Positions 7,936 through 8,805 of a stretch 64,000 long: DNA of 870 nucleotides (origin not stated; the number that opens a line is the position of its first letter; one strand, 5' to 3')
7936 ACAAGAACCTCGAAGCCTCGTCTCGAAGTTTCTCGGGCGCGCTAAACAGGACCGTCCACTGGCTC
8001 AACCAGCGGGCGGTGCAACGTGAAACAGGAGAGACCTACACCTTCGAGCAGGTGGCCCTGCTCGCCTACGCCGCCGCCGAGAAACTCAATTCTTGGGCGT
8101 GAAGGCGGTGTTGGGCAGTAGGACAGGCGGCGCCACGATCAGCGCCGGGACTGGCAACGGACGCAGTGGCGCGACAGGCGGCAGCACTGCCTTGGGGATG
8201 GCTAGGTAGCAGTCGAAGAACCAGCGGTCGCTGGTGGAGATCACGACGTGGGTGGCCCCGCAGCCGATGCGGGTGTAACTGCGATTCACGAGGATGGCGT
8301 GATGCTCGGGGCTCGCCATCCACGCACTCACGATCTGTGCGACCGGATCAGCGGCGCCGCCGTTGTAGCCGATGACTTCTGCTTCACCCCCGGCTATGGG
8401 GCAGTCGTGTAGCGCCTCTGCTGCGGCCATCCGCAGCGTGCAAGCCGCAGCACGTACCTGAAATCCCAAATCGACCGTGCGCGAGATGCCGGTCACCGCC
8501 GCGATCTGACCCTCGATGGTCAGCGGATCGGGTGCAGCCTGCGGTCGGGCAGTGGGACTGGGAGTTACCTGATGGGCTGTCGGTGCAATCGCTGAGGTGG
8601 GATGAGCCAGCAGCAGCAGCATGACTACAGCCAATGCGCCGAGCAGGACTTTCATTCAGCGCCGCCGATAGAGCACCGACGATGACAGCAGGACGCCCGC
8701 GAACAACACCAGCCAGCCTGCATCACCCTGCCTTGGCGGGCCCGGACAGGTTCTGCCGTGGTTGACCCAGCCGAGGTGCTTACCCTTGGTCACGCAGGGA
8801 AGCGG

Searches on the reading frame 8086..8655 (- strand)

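Call 12: search_protein_families(library=phrogs, proteins=[window:8086-8655:-], max_evalue=0.001)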
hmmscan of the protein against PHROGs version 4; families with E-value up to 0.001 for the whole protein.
window:8086-8655:- (189 aa): 1 family
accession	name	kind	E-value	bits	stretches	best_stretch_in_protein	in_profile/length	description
phrog_16914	-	moron, auxiliary metabolic gene and host takeover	4.8e-05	24.2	1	106-135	155-184/200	sporulation protein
